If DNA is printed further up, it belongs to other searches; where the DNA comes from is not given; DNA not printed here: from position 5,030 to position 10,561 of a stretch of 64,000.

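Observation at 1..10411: MmeI-family methyltransferase plus giant helicase-DUF1998-endonuclease fusion: compact, non-canonical DISARM/Druantia-like defence candidate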

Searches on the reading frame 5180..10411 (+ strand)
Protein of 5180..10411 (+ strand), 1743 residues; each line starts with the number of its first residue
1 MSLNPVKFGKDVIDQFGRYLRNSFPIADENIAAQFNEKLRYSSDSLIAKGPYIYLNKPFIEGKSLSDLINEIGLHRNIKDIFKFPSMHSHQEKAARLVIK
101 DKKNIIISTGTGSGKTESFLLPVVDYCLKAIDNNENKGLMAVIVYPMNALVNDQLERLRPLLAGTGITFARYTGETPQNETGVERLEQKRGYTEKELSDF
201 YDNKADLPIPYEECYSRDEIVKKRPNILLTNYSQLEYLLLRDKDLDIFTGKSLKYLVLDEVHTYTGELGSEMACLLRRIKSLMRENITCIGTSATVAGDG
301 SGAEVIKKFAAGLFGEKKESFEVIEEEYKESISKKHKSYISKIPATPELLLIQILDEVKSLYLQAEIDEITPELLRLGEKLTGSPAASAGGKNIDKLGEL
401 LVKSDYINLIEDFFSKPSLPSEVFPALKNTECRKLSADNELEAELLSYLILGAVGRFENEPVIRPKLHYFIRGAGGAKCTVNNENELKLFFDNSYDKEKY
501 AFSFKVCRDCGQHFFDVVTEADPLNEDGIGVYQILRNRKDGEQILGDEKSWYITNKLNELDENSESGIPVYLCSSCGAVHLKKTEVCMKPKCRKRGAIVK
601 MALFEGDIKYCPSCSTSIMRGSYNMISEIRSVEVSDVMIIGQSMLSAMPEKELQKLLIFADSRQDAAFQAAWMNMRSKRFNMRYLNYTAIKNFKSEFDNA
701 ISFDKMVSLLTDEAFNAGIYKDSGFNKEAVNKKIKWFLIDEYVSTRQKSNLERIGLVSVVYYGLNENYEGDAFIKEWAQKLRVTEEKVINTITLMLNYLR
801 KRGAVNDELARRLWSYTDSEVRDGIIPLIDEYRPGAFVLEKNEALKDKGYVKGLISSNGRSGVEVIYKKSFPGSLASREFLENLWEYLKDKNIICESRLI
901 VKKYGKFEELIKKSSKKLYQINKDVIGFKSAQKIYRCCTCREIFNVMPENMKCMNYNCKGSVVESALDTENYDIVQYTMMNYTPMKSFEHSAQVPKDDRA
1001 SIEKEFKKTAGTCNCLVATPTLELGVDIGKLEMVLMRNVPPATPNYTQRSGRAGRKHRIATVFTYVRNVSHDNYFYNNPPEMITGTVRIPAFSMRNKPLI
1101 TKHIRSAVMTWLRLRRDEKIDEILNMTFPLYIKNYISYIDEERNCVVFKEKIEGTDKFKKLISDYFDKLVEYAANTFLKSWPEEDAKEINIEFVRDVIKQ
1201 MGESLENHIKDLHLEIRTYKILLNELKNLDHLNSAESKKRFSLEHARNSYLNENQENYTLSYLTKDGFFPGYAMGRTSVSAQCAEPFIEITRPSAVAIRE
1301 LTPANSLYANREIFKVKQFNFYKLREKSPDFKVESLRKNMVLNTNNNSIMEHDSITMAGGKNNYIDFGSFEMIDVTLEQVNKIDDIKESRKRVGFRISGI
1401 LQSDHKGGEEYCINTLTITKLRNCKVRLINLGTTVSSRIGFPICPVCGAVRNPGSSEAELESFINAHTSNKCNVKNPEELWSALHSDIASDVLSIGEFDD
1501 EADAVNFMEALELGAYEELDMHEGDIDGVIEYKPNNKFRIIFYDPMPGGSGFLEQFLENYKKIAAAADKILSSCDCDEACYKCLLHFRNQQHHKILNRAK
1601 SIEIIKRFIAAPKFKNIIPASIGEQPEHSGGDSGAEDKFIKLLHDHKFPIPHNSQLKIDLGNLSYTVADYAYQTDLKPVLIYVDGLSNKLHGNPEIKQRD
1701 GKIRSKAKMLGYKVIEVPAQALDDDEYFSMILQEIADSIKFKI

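Call 5: search_protein_families(library=pfam, proteins=[window:5180-10411:+], max_evalue=0.01)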
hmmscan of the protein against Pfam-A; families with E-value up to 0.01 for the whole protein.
window:5180-10411:+ (1743 aa): 4 families
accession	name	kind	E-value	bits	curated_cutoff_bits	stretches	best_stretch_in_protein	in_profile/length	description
PF00270.35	DEAD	-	4.1e-23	82.4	26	1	90-297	3-161/167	DEAD/DEAH box helicase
PF09369.15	MZB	-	1.9e-13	51.4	24.2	1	1508-1584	2-80/80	MrfA Zn-binding domain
PF00271.37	Helicase_C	-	3.9e-13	50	23.5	1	984-1056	39-109/110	Helicase conserved C-terminal domain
PF04851.21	ResIII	-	1.1e-06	29.1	22.5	1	86-295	3-161/164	Type III restriction enzyme, res subunit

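Call 6: search_protein_families(library=padloc, proteins=[window:5180-10411:+], max_evalue=0.01)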
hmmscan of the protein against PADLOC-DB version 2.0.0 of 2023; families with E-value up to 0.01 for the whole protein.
window:5180-10411:+ (1743 aa): 42 families (the best 25 are shown)
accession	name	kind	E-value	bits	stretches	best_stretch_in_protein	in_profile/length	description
PDLC00013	DruE1|DruE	-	1.5e-120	402.3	3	172-1276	219-1312/1776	SNF2 family N-terminal domain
PDLC00037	DruE3|DruE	-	1.7e-104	349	3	88-696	103-678/2055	SNF2 family N-terminal domain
PDLC00036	DruE3|DruE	-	1.9e-90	301.8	3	67-326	73-315/2023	SNF2 family N-terminal domain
PDLC00035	DruE3|DruE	-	4.9e-78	261.1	2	87-328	103-331/1460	SNF2 family N-terminal domain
PDLC00051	DruE4|DruE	-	6.9e-75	250.6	5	906-1109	1007-1222/1829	SNF2 family N-terminal domain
PDLC00015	DruE2|DruE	-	9.6e-74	247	5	135-336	175-421/1887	SNF2 family N-terminal domain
PDLC00014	DruE2|DruE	-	1.3e-70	236.3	5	1004-1109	1191-1297/1928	SNF2 family N-terminal domain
PDLC03960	SngC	-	9.7e-40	135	2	84-345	22-238/720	-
PDLC02503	BrxHI|BrxHII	-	7.8e-34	115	3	984-1058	272-344/698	BrxHI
PDLC02896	DpdJ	-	2.1e-28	96.6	3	216-330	328-439/1487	DpdJ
PDLC02570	DrmA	-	2.5e-22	77.1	3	989-1096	561-665/851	DrmA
PDLC02569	DrmA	-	3.6e-21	72.7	2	996-1084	814-900/1095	DrmA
PDLC02501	BrxHI|BrxHII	-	2.2e-13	47.2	2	986-1060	274-346/925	BrxHI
PDLC03928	PsyrT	-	9.8e-13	45.3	2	980-1063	261-342/689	-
PDLC02893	DpdJ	-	5.4e-12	42.5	2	104-155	185-236/876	DpdJ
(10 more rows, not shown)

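Call 7: search_protein_families(library=ncbifam, proteins=[window:5180-10411:+], max_evalue=0.01)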
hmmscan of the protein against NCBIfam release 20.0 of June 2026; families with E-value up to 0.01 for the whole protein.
window:5180-10411:+ (1743 aa): 25 families
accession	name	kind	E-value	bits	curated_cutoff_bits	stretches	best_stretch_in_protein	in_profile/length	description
TIGR03817.1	DECH_helic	hypoth_equivalog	6.3e-36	123.9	874.1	4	997-1108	316-425/742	helicase/secretion neighborhood putative DEAH-box helicase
NF041067.1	DpdJ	equivalog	1.4e-24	85.9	800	3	217-329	322-431/1482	protein DpdJ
NF010338.0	PRK13767.1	equivalog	3e-24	85.3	849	2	83-335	30-254/877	ATP-dependent helicase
TIGR04121.1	DEXH_lig_assoc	equivalog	3.7e-20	71.3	850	3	216-306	106-194/804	ligase-associated DNA damage response DEXH box helicase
NF007284.0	PRK09751.1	equivalog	1.1e-13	49.4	1496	2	989-1056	354-419/1538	ATP-dependent helicase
NF053631.1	RNA_helic_CshA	equivalog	7.5e-11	41.5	646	2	996-1069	273-344/434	degradosome RNA helicase CshA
NF053636.1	DDHlcsCsdAPsy1082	equivalog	8.2e-11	41.1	890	2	988-1059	272-340/512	DEAD/DEAH box helicase CsdA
TIGR01587.1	cas3_core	equivalog_domain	4.2e-09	36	102.45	1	105-338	2-198/358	CRISPR-associated helicase Cas3'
TIGR00614.1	recQ_fam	subfamily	7.5e-09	34.9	219.8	1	991-1065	257-329/470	RecQ family ATP-dependent DNA helicase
NF008394.0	PRK11192.1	equivalog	3.9e-07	29.3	507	0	100-136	38-74/441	ATP-dependent RNA helicase SrmB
TIGR03158.1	cas3_cyano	exception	7.4e-07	28.6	69.1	1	91-266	2-159/357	type I-D CRISPR-associated helicase Cas3'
TIGR04095.1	dnd_restrict_1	equivalog_domain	7.5e-07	28.5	600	0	946-1058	274-385/451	DNA phosphorothioation system restriction enzyme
NF008744.0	PRK11776.1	equivalog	1.3e-06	27.3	524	1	998-1064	280-344/460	ATP-dependent RNA helicase DbpA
NF010337.0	PRK13766.1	equivalog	4e-06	25.2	610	1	1004-1076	418-487/781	Hef nuclease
NF041063.1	DpdF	equivalog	1.5e-05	23.8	550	1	91-179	145-230/813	protein DpdF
NF008279.0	PRK11057.1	equivalog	0.0085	14.5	1015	0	991-1058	267-332/608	ATP-dependent DNA helicase RecQ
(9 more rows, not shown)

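Call 9: find_homologous_proteins(query=window:5180-10408:+, max_evalue=1e-10)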
Query window:5180-10408:+ (1743 aa): 7780 proteins with E <= 1e-10 among 8000 candidates; the best 120 are listed.
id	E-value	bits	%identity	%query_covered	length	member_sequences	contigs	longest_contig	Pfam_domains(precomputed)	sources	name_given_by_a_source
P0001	0.0e+0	3931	99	100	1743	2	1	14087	PF00270.36,PF09369.16,PF00271.38,PF04851.22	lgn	-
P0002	0.0e+0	3600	89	100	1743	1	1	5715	PF00270.36,PF09369.16,PF00271.38,PF04851.22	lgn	-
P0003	0.0e+0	2356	59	100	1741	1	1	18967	PF00270.36,PF09369.16,PF00271.38,PF04851.22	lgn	-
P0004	0.0e+0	2336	58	100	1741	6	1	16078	PF00270.36,PF09369.16,PF00271.38,PF04851.22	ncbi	-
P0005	0.0e+0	1831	49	100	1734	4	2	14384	PF00270.36,PF09369.16,PF00271.38,PF04851.22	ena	-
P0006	0.0e+0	1776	48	100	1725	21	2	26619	PF00270.36,PF09369.16,PF00271.38,PF04851.22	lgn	-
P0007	0.0e+0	1549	43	100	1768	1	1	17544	PF00270.36,PF09369.16,PF00271.38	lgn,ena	-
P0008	0.0e+0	1490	42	100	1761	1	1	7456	PF00270.36,PF09369.16,PF00271.38,PF04851.22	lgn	-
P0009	0.0e+0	1489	41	100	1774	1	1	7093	PF00270.36,PF09369.16,PF00271.38,PF04851.22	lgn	-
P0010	0.0e+0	1483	48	86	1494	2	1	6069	PF09369.16,PF00271.38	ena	-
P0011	0.0e+0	1468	41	100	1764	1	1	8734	PF00270.36,PF09369.16,PF00271.38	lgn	-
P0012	0.0e+0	1460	42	100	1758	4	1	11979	PF00270.36,PF09369.16,PF00271.38,PF27116.1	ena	-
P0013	0.0e+0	1453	41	100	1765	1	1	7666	PF00270.36,PF09369.16,PF00271.38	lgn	-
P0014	0.0e+0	1451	41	100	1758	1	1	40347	PF00270.36,PF09369.16,PF00271.38,PF27116.1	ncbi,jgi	-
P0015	0.0e+0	1443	40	100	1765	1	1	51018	PF00270.36,PF09369.16,PF00271.38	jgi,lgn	-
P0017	0.0e+0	1434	40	100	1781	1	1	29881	PF00270.36,PF09369.16,PF00271.38,PF04851.22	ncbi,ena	-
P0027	0.0e+0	1410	40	100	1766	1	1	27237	PF00270.36,PF09369.16,PF00271.38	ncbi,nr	ncbi:MAG: DEAD/DEAH box helicase [Anaerolineae bacterium]|nr:DEAD/DEAH box helicase [Anaerolineae ba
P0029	0.0e+0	1405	40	100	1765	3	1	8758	PF00270.36,PF09369.16,PF00271.38,PF27116.1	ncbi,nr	ncbi:MAG: DEAD/DEAH box helicase [Myxococcales bacterium]|nr:DEAD/DEAH box helicase [Myxococcales ba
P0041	0.0e+0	1385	40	100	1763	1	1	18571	PF00270.36,PF09369.16,PF00271.38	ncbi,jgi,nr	ncbi:MAG: DEAD/DEAH box helicase [Deltaproteobacteria bacterium]|nr:DEAD/DEAH box helicase [Deltapro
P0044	0.0e+0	1382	41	100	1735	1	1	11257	PF00270.36,PF09369.16,PF00271.38,PF04851.22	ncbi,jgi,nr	ncbi:MAG: DEAD/DEAH box helicase [Aquificae bacterium]|nr:DEAD/DEAH box helicase [Aquificota bacteri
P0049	0.0e+0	1376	40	100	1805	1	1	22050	PF00270.36,PF09369.16,PF00271.38,PF27116.1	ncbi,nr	ncbi:MAG: DEAD/DEAH box helicase [Bradymonadales bacterium]|nr:DEAD/DEAH box helicase [Bradymonadale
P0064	0.0e+0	1361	40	100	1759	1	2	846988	PF00270.36,PF09369.16,PF00271.38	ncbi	-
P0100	0.0e+0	1263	38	100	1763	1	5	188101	PF00270.36,PF09369.16,PF00271.38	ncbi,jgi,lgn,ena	-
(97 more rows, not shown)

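Call 10: find_related_loci(query=window:5180-10408:+, collection=genome_contigs, flank=10000)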
Query window:5180-10408:+ (1743 aa) in genome_contigs; peptide patterns used: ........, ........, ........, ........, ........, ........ (x = any residue, [..] = any of these).
27 stretches matched a pattern, but none encodes a relative of the query by tblastn (E <= 1e-3).

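Call 11: find_encoding_contigs(protein=P0001, flank=10000, max_places=3)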
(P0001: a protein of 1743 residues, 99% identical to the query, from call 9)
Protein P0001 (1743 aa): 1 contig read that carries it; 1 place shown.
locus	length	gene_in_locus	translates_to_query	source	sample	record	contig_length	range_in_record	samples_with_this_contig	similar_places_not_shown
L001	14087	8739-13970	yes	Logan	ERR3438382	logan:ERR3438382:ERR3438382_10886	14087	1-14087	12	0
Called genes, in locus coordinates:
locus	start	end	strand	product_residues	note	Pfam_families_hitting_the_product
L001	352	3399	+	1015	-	PF00176:SNF2-rel_dom, PF00270:DEAD (weak), PF04851:ResIII, PF00271:Helicase_C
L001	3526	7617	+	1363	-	PF02384:N6_Mtase (faint), PF20473:MmeI_Mtase (weak), PF07669:Eco57I, PF20473:MmeI_Mtase (weak), PF20466:MmeI_TRD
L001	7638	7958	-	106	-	PF22600:MTPAP-like_central (weak), PF01909:NTP_transf_2, PF18765:Polbeta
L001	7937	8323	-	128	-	PF05168:HEPN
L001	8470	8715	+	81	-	PF10387:DUF2442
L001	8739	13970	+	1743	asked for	PF00270:DEAD, PF04851:ResIII (weak), PF00271:Helicase_C, PF09369:MZB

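Call 13: search_protein_families(library=padloc, proteins=[L001:352-3399:+, L001:3526-7617:+], max_evalue=0.00001)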
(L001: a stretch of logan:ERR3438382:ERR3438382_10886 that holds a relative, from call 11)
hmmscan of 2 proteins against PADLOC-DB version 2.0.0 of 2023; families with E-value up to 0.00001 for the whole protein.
L001:352-3399:+ (1015 aa): 43 families (the best 25 are shown)
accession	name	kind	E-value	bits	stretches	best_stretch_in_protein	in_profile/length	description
PDLC02621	DrmD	-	1.8e-302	1004.5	1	4-1014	8-1035/1040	DrmD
PDLC02572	DrmA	-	2.7e-234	778.5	1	8-1014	13-1035/1043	DrmA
PDLC02632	DrmD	-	1.6e-179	596.5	1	4-626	11-644/662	DrmD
PDLC02633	DrmD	-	2e-167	556.7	1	8-800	11-838/839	DrmD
PDLC02624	DrmD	-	1.1e-124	415.4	1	155-721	2-589/652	DrmD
PDLC02622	DrmD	-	8.9e-104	345.7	1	8-396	15-405/422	DrmD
PDLC02504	BrxHI|BrxHII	-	2.1e-85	285.5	1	116-650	108-624/971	BrxHII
PDLC02500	BrxHI|BrxHII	-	2.2e-81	272.7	1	105-651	78-619/933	BrxHI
PDLC00659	HmaA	-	3.5e-80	268.2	1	132-691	118-695/1176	SNF2 helicase / DEAD-box helicase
PDLC02625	DrmD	-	8.7e-77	257.3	1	303-1009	67-776/792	DrmD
PDLC02620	DrmD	-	2.6e-59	199.1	1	122-691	104-664/1060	DrmD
PDLC02618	DrmD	-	3e-58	195.4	1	10-271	5-259/273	DrmD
PDLC02629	DrmD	-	4e-55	185.2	1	530-1013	9-499/508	DrmD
PDLC02623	DrmD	-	2e-53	179.4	2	326-680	383-699/1040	DrmD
PDLC02619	DrmD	-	2.4e-50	169.6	1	115-649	30-575/872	DrmD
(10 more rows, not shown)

L001:3526-7617:+ (1363 aa): 31 families (the best 25 are shown)
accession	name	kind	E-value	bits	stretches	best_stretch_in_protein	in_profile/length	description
PDLC02643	DrmMI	-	0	1212.7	2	7-771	6-797/1347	DrmMI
PDLC03618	REase_MTase_IIG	-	8.1e-201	667.6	3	132-755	145-773/1429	Type IIG restriction enzyme-methyltransferase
PDLC02644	DrmMI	-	8.4e-201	667.4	3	795-1177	364-759/988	DrmMI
PDLC02638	DrmMI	-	5e-179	595.5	2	9-774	5-802/935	DrmMI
PDLC02646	DrmMI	-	3.8e-134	446.6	3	793-1179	263-640/792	DrmMI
PDLC02640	DrmMI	-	7.4e-127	422.5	2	859-1344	534-1001/1015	DrmMI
PDLC02645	DrmMI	-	1.6e-111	371.9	1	9-744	5-759/772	DrmMI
PDLC02639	DrmMI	-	2.6e-105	351.4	2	269-746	1-440/803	DrmMI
PDLC03599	REase_MTase_IIG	-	4.2e-72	241.4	1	816-1179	470-848/959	Type IIG restriction enzyme-methyltransferase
PDLC03627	REase_MTase_IIG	-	1.2e-71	239.8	2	817-1319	564-1029/1136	Type IIG restriction enzyme-methyltransferase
PDLC03622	REase_MTase_IIG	-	1.6e-65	219.3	2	198-444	63-323/1524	Type IIG restriction enzyme-methyltransferase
PDLC02642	DrmMI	-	1.1e-57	193.8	1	10-545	7-575/594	DrmMI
PDLC02626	DrmD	-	1.5e-34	117.6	1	1209-1320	58-169/276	DrmD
PDLC03620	REase_MTase_IIG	-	4.8e-33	111.9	2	509-825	544-864/1378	Type IIG restriction enzyme-methyltransferase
PDLC03598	REase_MTase_IIG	-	1.4e-32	110.5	2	817-1188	482-842/912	Type IIG restriction enzyme-methyltransferase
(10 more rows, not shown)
